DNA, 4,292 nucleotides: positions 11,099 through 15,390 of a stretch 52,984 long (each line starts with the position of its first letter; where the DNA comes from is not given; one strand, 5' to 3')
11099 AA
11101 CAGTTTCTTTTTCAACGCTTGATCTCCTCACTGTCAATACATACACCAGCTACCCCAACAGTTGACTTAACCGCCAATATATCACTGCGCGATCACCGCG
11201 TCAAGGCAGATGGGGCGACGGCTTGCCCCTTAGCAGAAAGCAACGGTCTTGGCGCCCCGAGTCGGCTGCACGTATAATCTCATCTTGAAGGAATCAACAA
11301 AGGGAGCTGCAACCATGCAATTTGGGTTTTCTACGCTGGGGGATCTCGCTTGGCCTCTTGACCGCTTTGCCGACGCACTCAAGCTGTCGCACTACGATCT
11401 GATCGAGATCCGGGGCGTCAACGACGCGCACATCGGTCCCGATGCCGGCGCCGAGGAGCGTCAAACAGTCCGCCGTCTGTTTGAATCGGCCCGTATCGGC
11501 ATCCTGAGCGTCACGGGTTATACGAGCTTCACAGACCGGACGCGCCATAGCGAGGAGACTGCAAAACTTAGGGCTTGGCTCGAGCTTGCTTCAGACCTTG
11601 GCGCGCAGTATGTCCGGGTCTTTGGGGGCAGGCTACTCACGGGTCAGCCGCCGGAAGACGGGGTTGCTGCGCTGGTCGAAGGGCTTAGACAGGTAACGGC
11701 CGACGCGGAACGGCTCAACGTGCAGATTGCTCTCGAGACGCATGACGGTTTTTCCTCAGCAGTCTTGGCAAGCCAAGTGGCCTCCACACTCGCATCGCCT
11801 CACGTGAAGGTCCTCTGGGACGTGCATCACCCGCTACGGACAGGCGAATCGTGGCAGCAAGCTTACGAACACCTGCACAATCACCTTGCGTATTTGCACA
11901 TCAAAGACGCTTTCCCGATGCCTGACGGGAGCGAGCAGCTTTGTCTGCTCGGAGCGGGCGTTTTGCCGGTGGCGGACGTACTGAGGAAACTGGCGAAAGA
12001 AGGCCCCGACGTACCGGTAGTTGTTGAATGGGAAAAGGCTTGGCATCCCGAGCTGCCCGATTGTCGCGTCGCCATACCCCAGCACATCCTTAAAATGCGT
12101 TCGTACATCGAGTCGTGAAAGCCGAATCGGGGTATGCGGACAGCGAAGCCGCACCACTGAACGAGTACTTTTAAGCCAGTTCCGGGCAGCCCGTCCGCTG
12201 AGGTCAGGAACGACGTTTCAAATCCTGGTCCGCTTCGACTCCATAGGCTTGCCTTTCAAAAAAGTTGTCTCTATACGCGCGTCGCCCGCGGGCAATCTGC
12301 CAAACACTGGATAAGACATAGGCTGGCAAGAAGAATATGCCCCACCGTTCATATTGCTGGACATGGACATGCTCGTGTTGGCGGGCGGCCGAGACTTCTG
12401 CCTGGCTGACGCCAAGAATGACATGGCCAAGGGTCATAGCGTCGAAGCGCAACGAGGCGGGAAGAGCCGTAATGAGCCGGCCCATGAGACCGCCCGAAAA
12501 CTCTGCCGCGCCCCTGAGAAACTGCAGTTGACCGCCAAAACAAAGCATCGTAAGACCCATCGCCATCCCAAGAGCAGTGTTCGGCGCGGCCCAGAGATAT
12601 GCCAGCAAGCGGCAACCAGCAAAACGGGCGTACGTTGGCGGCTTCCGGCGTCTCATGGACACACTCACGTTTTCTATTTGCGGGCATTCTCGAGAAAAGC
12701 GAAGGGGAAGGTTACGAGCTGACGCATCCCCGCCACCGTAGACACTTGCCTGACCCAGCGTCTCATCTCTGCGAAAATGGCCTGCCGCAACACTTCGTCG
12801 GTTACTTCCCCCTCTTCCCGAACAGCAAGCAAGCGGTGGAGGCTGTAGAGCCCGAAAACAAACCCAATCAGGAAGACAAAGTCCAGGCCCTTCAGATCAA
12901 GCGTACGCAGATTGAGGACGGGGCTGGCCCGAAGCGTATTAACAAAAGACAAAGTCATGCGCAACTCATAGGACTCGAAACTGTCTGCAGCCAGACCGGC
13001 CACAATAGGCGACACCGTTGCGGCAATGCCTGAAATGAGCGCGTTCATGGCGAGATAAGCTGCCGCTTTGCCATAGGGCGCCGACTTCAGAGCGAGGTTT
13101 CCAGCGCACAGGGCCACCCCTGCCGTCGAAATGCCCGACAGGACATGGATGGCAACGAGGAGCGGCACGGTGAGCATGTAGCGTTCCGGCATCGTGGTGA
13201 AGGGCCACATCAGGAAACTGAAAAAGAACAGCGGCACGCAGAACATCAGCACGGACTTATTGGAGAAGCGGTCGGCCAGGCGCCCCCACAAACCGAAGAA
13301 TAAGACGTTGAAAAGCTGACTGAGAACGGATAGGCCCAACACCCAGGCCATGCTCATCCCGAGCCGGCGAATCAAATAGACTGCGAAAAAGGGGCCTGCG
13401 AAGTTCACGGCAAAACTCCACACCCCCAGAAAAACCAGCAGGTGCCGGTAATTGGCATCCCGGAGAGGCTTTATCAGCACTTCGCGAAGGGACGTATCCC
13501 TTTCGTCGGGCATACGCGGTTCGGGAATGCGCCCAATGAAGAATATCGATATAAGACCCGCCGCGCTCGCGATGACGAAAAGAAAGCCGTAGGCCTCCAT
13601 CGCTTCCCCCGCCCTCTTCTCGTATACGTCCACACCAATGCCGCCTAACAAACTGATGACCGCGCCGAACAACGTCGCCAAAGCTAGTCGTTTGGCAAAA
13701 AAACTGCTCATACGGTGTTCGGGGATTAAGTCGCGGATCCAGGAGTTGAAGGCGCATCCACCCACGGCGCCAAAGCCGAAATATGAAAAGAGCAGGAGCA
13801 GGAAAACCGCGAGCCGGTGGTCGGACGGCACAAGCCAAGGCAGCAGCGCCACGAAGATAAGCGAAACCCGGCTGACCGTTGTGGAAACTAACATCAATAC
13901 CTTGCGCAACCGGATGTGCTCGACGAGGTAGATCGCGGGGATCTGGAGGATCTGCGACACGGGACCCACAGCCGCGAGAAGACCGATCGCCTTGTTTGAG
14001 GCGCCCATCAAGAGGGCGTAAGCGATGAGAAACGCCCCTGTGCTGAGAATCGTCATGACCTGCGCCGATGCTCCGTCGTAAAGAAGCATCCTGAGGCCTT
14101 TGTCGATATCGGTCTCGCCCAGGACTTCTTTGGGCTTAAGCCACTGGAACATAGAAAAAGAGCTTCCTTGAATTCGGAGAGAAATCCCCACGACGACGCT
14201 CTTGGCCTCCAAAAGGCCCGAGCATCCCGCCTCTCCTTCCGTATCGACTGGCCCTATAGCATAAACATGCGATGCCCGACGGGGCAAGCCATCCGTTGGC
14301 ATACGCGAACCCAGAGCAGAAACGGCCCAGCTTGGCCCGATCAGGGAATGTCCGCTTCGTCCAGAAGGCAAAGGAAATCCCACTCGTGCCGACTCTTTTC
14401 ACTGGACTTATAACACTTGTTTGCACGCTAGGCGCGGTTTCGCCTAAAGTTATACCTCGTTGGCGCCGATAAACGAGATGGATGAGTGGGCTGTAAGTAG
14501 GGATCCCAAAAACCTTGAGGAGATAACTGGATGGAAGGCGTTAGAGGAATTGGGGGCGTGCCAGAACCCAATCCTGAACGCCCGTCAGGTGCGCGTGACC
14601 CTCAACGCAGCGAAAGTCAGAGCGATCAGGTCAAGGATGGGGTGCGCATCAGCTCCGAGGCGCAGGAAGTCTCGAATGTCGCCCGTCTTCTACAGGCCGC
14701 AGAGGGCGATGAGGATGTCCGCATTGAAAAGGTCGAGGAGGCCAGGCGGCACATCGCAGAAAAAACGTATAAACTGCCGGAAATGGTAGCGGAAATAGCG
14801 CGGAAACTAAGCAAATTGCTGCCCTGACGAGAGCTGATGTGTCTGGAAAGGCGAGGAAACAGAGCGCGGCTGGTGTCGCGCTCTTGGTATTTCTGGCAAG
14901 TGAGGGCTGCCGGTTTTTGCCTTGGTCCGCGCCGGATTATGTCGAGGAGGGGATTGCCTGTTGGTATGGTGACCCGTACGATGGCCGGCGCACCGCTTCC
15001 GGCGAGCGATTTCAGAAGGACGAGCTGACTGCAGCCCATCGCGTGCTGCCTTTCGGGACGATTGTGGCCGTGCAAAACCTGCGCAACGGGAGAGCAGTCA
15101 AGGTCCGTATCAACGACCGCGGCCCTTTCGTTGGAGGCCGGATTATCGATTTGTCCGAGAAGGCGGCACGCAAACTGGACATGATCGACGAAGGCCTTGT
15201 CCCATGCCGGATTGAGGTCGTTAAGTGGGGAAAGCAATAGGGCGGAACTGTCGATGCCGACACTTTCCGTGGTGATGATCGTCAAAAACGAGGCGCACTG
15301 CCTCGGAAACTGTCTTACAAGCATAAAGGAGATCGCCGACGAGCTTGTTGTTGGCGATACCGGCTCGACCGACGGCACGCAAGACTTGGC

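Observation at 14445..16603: Orphan sigma-28 unit: flgM-rlpA-GT2/TPR outside any flagellar cluster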

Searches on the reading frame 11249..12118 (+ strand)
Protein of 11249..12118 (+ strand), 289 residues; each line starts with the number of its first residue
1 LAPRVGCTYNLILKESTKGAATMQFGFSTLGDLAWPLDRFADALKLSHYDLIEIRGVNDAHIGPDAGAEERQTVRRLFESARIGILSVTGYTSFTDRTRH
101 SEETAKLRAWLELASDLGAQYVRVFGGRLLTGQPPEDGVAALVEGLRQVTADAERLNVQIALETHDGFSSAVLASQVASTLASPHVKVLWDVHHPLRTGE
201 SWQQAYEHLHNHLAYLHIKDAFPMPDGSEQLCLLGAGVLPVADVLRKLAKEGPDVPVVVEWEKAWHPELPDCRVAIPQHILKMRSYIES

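Call 47: search_protein_families(library=pfam, proteins=[window:11249-12118:+], max_evalue=0.00001)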
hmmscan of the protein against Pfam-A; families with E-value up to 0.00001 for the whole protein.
window:11249-12118:+ (289 aa): 1 family
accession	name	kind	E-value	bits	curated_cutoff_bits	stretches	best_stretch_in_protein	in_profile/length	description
PF01261.30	AP_endonuc_2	-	7e-27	95.1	31.1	1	48-265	8-233/249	Xylose isomerase-like TIM barrel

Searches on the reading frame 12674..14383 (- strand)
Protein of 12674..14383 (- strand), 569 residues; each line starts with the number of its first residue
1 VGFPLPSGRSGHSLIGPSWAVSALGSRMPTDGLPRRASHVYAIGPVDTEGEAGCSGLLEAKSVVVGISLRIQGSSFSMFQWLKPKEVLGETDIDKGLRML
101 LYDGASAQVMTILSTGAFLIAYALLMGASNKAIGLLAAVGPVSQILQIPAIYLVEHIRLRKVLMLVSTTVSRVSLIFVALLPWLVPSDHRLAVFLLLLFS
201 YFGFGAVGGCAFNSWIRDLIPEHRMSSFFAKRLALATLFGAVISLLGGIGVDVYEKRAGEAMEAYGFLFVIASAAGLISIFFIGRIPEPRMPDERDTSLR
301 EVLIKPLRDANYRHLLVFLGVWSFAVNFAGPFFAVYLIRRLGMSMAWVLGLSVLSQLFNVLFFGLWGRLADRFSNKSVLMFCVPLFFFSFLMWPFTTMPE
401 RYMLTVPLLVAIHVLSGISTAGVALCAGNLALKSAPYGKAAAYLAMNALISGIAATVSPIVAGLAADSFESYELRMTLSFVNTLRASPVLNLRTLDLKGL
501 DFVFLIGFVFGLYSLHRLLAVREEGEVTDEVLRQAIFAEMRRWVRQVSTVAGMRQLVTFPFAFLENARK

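Call 3: search_protein_families(library=pfam, proteins=[window:12674-14383:-], max_evalue=0.01)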
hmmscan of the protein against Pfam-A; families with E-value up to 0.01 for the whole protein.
window:12674-14383:- (569 aa): 1 family
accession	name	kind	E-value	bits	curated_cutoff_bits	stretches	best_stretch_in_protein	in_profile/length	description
PF07690.21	MFS_1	-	1.8e-24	86.7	33.4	2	107-459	4-347/347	Major Facilitator Superfamily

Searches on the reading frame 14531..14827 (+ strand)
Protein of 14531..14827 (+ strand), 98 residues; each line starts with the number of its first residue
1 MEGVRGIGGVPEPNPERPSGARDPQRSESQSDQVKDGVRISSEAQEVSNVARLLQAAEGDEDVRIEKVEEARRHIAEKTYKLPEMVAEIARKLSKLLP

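Call 3: search_protein_families(library=pfam, proteins=[window:14531-14827:+], max_evalue=0.01)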
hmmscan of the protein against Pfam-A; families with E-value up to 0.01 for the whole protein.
window:14531-14827:+ (98 aa): 1 family
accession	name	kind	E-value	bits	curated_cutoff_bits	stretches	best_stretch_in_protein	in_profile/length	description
PF04316.19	FlgM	-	3.7e-07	30.7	25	1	36-83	1-45/55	Anti-sigma-28 factor, FlgM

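Call 4: search_protein_families(library=ncbifam, proteins=[window:14531-14827:+], max_evalue=0.01)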
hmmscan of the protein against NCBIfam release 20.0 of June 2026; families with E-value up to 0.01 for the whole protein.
window:14531-14827:+ (98 aa): 1 family
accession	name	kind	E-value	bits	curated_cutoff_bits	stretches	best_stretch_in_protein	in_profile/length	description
TIGR03824.1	FlgM_jcvi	equivalog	2.1e-06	28.4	40.75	1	18-83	17-85/98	flagellar biosynthesis anti-sigma factor FlgM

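Call 50: search_solved_structures(query=window:14531-14827:+, max_evalue=1, show_alignments=2)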
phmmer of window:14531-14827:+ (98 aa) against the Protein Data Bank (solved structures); distinct sequences matched with E-value up to 1: 4.
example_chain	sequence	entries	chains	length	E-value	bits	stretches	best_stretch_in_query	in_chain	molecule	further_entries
2i13_A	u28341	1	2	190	0.00037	24.4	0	68-86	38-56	Aart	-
1q4r_A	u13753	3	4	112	0.49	14.4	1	48-89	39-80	protein At3g17210 | expressed protein: At3g17210 | Uncharacterized protein At3g17210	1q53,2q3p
8svz_A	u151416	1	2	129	0.55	14.2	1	36-97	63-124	Two-component response regulator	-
1mey_C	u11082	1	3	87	0.67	14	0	70-91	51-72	CONSENSUS ZINC FINGER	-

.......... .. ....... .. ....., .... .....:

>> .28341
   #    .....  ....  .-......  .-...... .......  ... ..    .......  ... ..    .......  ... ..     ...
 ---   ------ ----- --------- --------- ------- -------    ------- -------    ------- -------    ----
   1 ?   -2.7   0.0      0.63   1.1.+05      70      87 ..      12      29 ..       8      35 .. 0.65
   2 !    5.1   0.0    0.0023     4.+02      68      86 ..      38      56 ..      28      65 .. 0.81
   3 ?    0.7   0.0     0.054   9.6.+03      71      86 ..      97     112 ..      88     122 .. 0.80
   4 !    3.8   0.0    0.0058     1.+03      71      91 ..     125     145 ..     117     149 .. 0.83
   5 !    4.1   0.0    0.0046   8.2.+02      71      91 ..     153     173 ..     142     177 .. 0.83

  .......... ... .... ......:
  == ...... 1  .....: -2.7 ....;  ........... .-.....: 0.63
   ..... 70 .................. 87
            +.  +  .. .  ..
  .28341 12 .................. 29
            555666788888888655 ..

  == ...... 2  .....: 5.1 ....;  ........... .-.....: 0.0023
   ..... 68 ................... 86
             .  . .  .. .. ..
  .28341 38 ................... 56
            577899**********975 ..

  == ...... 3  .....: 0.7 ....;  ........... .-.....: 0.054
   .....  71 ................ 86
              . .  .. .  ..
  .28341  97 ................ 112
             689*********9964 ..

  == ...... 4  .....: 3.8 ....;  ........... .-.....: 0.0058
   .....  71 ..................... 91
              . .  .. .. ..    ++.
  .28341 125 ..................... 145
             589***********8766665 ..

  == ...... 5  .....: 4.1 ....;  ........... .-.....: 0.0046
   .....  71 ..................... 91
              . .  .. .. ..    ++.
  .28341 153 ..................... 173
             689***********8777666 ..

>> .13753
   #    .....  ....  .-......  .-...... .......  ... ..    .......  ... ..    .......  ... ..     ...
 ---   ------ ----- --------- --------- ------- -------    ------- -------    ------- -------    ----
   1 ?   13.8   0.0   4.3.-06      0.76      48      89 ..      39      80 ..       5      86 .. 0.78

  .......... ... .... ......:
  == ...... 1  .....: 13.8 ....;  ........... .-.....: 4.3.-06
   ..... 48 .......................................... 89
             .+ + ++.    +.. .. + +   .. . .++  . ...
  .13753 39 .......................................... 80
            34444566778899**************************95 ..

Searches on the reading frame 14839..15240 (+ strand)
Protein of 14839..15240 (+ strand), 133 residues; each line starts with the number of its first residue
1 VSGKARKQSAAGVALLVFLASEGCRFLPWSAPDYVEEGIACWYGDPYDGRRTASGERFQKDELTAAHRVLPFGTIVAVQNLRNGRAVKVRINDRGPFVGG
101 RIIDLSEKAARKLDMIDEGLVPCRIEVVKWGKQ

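Call 3: search_protein_families(library=pfam, proteins=[window:14839-15240:+], max_evalue=0.01)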
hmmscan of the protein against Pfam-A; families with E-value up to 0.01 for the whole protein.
window:14839-15240:+ (133 aa): 1 family
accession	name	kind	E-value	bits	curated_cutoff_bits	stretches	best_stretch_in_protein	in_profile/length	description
PF03330.24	DPBB_1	-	5e-25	88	28.8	1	36-124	2-82/83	Lytic transglycolase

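Call 4: search_protein_families(library=ncbifam, proteins=[window:14839-15240:+], max_evalue=0.01)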
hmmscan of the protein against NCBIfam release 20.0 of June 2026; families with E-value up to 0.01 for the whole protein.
window:14839-15240:+ (133 aa): 5 families
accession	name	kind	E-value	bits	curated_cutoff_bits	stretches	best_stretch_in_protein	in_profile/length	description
TIGR00413.1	rlpA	subfamily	3.5e-41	141.5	82.15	1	38-132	1-95/208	septal ring lytic transglycosylase RlpA family protein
NF047735.1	MPL36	exception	1.1e-38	133.6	430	1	32-131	88-187/305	RlpA family plasminogen-binding lipoprotein MPL36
NF007953.1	PRK10672.1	equivalog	2.8e-27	96.2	201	1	34-121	76-163/362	endolytic peptidoglycan transglycosylase RlpA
NF041659.1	Papain_Inhib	equivalog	0.0001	22.3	150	1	74-121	82-129/130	cysteine/serine endopeptidase inhibitor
NF041144.1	expansin_EXLX1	subfamily_domain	0.0031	16.9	100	1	73-129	41-96/194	expansin EXLX1 family cellulose-binding protein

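Call 49: search_solved_structures(query=window:14839-15240:+, max_evalue=0.001, show_alignments=2)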
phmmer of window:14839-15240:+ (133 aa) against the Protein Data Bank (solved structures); distinct sequences matched with E-value up to 0.001: 2.
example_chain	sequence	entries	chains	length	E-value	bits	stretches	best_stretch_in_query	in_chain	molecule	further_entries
4avr_A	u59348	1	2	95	7.3e-28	100.4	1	36-127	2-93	PA4485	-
8kea_A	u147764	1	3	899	1.6e-14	57.2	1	43-129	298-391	hub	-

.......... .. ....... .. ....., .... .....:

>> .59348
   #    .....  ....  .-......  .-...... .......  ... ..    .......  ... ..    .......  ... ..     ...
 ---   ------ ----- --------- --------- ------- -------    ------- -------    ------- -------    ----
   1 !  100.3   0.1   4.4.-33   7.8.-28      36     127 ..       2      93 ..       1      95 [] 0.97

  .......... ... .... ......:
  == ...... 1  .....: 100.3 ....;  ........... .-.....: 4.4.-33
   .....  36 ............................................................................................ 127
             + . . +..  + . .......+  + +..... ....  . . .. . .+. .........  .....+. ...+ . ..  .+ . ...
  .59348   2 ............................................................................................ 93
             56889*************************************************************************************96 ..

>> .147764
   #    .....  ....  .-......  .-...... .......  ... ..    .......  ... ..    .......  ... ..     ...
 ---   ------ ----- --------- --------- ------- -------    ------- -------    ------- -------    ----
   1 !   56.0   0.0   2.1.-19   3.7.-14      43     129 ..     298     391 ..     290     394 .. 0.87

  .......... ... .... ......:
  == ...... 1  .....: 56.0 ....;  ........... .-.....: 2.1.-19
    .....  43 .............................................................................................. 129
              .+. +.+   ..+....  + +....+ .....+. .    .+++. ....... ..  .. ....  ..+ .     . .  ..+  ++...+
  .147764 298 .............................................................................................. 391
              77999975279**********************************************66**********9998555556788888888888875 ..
